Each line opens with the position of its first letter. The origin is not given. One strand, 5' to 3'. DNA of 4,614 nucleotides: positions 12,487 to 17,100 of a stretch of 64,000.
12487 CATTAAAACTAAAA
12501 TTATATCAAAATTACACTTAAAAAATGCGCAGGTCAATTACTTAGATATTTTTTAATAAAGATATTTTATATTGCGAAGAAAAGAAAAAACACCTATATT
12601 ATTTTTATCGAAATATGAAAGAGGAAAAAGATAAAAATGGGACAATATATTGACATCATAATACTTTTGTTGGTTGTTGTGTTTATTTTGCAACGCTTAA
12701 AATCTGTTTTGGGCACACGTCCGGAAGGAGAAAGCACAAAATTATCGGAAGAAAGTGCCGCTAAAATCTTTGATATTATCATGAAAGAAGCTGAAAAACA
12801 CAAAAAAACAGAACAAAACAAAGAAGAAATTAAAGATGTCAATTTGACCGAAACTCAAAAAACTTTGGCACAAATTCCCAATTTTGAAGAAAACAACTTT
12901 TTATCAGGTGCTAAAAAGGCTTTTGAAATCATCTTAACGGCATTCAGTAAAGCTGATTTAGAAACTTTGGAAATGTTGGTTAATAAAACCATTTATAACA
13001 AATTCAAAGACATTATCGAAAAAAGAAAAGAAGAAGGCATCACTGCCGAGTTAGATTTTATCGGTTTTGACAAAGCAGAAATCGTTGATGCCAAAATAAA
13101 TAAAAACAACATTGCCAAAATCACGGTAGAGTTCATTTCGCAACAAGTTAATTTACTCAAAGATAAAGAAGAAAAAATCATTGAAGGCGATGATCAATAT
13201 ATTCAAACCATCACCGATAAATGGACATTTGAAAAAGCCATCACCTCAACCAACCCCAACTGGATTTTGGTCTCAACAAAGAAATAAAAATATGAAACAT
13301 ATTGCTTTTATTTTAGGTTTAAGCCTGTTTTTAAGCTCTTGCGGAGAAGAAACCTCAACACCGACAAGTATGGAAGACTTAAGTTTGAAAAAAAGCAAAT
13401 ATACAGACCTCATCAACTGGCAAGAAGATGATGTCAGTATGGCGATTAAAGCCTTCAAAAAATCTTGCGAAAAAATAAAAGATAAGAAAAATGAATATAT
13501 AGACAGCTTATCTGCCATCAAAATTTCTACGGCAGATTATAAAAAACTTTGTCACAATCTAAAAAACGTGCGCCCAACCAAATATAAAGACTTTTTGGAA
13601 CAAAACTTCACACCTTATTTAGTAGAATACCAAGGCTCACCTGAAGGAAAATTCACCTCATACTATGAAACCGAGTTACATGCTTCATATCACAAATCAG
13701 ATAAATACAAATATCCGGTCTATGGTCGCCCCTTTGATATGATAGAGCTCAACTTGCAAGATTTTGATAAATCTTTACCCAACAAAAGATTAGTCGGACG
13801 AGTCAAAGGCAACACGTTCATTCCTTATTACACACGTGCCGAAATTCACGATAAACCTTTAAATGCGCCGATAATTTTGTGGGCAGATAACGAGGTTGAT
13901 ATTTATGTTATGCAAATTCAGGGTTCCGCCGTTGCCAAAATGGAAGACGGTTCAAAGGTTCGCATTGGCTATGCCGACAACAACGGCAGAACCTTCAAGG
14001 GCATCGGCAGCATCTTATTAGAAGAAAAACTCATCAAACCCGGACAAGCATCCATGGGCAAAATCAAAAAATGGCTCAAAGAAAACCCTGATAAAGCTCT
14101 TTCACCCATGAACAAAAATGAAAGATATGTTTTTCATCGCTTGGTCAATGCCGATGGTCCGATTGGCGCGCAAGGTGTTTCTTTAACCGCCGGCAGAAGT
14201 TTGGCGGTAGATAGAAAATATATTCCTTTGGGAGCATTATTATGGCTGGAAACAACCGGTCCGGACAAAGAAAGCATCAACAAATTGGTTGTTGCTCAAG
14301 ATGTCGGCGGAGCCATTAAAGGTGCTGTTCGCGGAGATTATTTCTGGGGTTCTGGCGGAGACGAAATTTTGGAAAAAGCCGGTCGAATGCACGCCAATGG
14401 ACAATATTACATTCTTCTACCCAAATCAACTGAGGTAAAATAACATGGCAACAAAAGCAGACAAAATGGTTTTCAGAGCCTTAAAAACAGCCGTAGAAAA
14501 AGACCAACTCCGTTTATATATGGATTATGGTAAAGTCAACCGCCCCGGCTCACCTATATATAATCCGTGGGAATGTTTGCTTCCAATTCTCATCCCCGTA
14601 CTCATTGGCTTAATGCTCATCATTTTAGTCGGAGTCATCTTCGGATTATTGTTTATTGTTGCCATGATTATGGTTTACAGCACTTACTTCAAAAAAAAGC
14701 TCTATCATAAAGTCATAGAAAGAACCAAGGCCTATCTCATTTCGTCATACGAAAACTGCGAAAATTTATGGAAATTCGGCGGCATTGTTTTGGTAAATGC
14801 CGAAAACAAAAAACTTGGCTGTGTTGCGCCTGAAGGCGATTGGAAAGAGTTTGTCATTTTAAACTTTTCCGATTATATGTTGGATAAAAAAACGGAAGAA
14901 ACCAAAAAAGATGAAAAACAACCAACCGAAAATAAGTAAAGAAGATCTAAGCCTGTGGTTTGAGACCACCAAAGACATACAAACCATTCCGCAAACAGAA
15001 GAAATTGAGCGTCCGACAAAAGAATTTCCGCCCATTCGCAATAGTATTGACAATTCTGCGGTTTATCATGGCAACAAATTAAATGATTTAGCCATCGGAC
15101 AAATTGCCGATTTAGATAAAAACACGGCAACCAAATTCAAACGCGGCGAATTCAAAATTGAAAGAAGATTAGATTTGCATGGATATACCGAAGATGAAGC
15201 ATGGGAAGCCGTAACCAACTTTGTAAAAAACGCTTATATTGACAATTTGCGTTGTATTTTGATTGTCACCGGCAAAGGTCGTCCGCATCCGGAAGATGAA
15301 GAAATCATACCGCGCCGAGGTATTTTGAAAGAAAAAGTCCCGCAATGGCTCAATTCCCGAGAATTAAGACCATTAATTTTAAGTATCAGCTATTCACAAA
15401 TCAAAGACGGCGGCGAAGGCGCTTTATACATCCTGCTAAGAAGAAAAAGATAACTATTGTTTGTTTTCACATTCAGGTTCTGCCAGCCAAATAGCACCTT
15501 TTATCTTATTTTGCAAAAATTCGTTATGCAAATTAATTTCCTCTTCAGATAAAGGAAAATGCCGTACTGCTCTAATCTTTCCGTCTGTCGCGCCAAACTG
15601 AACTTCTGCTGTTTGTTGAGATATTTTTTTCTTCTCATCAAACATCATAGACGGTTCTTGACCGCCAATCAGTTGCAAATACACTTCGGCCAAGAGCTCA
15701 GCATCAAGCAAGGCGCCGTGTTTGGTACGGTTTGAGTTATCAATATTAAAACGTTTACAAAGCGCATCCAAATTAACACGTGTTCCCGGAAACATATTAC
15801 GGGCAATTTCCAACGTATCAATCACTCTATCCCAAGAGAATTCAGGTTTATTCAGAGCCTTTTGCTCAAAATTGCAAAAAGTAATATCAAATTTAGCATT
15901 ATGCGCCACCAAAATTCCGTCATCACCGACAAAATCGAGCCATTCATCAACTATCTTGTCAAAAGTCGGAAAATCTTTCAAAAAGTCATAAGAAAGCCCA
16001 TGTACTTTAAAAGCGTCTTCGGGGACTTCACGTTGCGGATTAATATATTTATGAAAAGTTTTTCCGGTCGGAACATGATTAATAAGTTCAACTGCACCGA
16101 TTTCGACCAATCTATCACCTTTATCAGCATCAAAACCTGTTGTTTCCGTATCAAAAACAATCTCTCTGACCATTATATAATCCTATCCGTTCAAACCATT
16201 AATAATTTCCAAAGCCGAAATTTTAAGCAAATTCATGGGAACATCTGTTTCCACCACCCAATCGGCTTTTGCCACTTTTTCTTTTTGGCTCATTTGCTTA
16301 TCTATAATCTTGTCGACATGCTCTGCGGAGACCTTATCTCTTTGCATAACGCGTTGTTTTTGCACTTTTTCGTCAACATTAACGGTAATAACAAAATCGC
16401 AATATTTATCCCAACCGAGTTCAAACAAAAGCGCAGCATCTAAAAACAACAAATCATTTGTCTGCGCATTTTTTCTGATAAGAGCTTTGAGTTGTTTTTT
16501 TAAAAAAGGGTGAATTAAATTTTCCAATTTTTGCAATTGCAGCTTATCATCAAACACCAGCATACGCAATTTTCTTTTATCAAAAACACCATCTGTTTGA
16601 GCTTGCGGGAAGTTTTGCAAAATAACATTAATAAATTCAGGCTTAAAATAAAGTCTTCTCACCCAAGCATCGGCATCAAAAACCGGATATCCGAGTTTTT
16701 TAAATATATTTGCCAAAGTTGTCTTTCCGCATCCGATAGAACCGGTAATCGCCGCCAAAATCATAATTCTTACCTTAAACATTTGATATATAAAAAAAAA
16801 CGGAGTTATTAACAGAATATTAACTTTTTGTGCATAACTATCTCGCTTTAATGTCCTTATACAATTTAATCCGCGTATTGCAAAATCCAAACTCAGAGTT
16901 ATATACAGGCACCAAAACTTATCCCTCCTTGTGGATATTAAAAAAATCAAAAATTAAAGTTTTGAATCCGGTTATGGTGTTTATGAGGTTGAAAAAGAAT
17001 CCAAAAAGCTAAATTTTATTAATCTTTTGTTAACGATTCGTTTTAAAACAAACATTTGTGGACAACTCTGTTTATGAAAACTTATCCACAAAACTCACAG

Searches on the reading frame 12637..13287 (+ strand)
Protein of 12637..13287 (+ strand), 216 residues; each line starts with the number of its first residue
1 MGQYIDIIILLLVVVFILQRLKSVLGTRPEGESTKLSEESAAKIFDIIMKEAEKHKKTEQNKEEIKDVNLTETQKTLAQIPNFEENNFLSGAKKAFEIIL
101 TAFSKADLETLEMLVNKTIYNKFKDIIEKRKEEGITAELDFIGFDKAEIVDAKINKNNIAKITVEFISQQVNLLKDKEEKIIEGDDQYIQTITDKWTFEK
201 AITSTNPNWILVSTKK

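Call 21: search_protein_families(library=pfam, proteins=[window:12637-13287:+], max_evalue=0.01)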
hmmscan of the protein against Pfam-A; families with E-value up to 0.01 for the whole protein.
window:12637-13287:+ (216 aa): 1 family
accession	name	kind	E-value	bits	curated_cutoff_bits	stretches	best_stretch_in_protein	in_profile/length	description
PF04280.21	Tim44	-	1.1e-35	123.4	29.6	1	81-215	13-146/147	Tim44-like domain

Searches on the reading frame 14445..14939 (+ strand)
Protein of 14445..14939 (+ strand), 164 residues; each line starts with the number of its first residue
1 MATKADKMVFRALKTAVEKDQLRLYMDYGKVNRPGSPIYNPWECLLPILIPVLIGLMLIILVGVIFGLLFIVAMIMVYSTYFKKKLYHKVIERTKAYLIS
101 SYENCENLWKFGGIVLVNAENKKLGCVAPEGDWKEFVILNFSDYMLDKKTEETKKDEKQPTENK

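Call 66: search_protein_families(library=pfam, proteins=[window:14445-14939:+], max_evalue=1)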
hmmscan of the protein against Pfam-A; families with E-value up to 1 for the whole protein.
window:14445-14939:+ (164 aa): 4 families
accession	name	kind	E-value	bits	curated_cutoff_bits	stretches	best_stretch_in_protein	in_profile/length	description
PF10140.15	YukC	-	0.11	11.9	27.4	1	62-105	198-240/357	WXG100 protein secretion system (Wss), protein YukC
PF13800.11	Sigma_reg_N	-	0.18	12.5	26.3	1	58-97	14-53/91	Sigma factor regulator N-terminal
PF05568.16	ASFV_J13L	-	0.26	11.5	23.6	1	43-104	16-76/189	African swine fever virus J13L protein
PF02038.21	ATP1G1_PLM_MAT8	-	0.52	10.2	26.9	0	62-87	16-42/48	ATP1G1/PLM/MAT8 family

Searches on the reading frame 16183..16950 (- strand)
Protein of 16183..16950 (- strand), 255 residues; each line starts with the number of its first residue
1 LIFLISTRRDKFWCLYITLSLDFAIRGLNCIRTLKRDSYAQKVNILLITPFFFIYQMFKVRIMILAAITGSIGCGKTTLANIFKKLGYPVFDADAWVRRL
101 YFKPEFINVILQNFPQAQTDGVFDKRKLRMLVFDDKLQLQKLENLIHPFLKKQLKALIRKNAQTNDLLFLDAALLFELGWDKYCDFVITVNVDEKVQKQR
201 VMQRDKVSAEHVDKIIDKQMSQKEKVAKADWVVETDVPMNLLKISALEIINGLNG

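Call 21: search_protein_families(library=pfam, proteins=[window:16183-16950:-], max_evalue=0.01)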
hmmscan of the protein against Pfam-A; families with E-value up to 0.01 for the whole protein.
window:16183-16950:- (255 aa): 8 families
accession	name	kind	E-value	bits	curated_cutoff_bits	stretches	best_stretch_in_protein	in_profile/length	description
PF01121.26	CoaE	-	2.5e-40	138.5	27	1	66-236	3-175/180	Dephospho-CoA kinase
PF13521.12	AAA_28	-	6.5e-06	26.9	27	1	67-200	3-109/164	AAA domain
PF13189.12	Cytidylate_kin2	-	2.6e-05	24.9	28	1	67-226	3-153/176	Cytidylate kinase-like family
PF13671.12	AAA_33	-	8.4e-05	23.3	27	1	67-214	3-131/143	AAA domain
PF13238.12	AAA_18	-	0.00055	20.8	29.4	1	68-107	3-42/128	AAA domain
PF01712.25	dNK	-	0.00077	19.7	27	1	67-92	2-28/203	Deoxynucleoside kinase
PF13207.12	AAA_17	-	0.0054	17.5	27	0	70-93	2-26/136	AAA domain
PF01202.28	SKI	-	0.0091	16.6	22.1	0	73-98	2-28/159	Shikimate kinase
